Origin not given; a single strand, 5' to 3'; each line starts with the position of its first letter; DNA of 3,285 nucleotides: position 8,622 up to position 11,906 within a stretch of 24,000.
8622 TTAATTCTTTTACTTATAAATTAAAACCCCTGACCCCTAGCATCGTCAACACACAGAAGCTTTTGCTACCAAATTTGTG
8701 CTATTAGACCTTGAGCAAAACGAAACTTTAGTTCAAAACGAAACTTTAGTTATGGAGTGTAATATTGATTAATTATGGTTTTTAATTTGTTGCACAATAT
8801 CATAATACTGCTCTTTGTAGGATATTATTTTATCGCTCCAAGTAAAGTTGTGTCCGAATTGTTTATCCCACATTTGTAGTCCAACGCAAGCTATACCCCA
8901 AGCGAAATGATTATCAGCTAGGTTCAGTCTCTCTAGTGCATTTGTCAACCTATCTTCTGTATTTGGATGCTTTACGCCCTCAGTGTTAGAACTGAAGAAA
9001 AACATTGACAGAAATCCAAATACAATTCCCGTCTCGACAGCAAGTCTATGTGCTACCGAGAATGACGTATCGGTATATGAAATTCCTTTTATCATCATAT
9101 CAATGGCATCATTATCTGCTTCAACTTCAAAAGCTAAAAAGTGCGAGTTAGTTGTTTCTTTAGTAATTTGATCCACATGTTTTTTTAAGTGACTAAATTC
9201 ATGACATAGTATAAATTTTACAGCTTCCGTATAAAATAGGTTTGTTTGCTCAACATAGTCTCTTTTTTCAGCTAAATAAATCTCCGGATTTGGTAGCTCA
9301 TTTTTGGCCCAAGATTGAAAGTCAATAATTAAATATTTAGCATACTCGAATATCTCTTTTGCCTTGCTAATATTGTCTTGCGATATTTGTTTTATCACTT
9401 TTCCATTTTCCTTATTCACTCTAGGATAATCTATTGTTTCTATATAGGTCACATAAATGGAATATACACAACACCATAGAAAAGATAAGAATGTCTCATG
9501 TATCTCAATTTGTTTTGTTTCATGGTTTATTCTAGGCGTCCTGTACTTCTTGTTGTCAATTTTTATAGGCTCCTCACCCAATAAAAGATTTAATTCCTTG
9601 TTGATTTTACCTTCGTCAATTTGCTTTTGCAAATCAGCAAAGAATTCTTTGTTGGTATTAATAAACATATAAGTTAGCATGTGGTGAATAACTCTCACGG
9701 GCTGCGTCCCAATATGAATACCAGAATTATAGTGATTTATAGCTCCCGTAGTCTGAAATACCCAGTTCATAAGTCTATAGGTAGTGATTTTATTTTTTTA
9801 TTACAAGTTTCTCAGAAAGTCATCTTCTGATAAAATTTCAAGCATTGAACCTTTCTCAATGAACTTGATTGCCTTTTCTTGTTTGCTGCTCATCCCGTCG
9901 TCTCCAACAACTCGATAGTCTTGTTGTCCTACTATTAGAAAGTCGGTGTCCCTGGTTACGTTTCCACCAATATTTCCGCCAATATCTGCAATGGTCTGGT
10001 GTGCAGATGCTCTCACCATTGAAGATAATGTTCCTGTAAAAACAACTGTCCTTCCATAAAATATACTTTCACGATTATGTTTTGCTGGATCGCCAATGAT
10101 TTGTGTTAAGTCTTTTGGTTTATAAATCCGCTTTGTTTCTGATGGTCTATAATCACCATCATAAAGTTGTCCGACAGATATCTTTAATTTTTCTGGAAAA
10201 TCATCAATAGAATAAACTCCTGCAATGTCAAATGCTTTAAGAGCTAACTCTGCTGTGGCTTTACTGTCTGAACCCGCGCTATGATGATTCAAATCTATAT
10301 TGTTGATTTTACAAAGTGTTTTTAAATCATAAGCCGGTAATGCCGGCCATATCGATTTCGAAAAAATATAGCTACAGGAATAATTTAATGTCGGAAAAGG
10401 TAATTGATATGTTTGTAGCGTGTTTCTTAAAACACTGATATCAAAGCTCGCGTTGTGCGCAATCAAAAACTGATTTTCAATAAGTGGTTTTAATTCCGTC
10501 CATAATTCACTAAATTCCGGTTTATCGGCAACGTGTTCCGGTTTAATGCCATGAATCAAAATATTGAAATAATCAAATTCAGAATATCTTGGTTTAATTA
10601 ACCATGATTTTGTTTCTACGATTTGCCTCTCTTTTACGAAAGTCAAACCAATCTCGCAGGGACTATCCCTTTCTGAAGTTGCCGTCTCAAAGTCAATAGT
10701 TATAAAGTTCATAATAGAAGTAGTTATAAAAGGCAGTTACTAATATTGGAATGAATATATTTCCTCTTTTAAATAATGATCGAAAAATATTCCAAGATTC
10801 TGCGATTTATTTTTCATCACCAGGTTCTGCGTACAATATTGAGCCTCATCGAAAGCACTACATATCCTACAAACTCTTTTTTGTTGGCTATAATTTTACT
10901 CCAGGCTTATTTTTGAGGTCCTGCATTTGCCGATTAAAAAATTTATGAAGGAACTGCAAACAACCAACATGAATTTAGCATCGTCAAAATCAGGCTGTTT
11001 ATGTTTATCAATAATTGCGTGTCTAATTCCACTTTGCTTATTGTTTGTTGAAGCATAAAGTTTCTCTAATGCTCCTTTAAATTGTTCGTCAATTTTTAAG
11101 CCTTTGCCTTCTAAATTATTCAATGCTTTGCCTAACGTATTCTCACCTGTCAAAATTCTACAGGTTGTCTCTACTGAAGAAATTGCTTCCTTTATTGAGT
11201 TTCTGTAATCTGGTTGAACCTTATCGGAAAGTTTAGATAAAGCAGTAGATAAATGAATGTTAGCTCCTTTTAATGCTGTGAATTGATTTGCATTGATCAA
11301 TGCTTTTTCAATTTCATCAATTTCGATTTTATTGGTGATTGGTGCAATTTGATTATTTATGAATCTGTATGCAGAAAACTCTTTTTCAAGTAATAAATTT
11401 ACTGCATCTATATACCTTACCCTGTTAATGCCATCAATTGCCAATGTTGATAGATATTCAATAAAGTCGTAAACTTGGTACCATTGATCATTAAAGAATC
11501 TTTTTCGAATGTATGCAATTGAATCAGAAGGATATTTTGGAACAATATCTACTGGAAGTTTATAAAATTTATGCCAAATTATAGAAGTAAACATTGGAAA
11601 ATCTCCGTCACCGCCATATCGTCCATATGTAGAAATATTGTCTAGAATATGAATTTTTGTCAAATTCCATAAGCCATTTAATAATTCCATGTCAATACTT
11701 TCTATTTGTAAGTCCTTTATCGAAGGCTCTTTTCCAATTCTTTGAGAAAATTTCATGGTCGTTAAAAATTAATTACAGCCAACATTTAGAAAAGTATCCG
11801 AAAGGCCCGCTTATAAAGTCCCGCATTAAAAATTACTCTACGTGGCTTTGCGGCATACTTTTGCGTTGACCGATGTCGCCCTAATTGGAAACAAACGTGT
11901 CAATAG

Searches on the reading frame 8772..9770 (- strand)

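Call 62: search_protein_families(library=pfam, proteins=[window:8772-9770:-], max_evalue=0.001)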
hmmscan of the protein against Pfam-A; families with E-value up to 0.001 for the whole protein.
window:8772-9770:- (333 aa): 1 family
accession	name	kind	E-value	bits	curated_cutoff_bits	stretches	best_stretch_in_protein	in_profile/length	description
PF10463.15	Peptidase_U49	-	1.8e-09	38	23.9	1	95-291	8-198/202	Peptidase U49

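Call 63: search_protein_families(library=padloc, proteins=[window:8772-9770:-], max_evalue=0.01)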
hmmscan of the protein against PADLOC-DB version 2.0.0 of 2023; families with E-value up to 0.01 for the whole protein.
window:8772-9770:- (333 aa): 1 family
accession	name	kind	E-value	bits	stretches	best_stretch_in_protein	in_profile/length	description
PDLC02355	Lit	-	1e-25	88.6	1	70-331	38-287/290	Lit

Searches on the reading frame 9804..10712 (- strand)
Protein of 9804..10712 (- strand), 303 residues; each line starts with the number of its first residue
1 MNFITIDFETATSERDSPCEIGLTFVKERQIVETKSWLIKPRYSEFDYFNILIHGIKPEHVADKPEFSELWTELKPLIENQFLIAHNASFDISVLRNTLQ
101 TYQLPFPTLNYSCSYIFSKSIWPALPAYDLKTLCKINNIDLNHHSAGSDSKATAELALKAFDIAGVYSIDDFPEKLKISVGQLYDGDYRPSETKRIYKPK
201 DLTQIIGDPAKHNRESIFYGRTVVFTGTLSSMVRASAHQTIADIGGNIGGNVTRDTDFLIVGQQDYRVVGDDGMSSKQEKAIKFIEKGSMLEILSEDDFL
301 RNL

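Call 62: search_protein_families(library=pfam, proteins=[window:9804-10712:-], max_evalue=0.001)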
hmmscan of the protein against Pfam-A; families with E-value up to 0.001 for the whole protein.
window:9804-10712:- (303 aa): 3 families
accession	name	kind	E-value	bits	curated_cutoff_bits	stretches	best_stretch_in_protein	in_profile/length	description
PF00929.31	RNase_T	-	6.2e-21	76.1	24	1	5-156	2-163/164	Exonuclease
PF00533.33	BRCT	-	1.3e-07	32.2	21.3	1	214-283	2-63/78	BRCA1 C Terminus (BRCT) domain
PF16473.11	Rv2179c-like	-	0.00023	21.3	27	0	64-156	77-172/177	3'-5' exoribonuclease Rv2179c-like domain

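Call 63: search_protein_families(library=padloc, proteins=[window:9804-10712:-], max_evalue=0.01)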
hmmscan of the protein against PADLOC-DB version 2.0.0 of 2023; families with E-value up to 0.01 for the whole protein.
window:9804-10712:- (303 aa): 3 families
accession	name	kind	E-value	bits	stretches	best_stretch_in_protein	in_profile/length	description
PDLC05027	PDC-S48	-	1.4e-27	94.8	2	2-159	5-165/411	-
PDLC01247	DEDDh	-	9.7e-26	89.1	1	5-157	2-138/139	"CAS-I,CAS-II,CAS-III,CAS-IV,CAS-V,CAS-VI; associated"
PDLC05028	PDC-S48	-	2.6e-11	40.7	1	2-156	19-175/512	-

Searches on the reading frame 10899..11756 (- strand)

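Call 62: search_protein_families(library=pfam, proteins=[window:10899-11756:-], max_evalue=0.001)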
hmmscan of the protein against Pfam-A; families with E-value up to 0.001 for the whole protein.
window:10899-11756:- (286 aa): 1 family
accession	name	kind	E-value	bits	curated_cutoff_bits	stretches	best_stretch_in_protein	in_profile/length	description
PF18863.6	AbiJ_NTD4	-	8e-30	104.7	34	1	1-153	1-150/152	AbiJ N-terminal domain 4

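Call 63: search_protein_families(library=padloc, proteins=[window:10899-11756:-], max_evalue=0.01)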
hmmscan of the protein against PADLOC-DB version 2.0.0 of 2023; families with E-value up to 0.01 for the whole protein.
window:10899-11756:- (286 aa): 2 families
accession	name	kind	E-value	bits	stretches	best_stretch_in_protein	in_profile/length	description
PDLC04997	PDC-S32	-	3e-93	310.6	1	1-279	7-282/285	-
PDLC04996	PDC-S32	-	4.3e-83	277.2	1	2-280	4-278/280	-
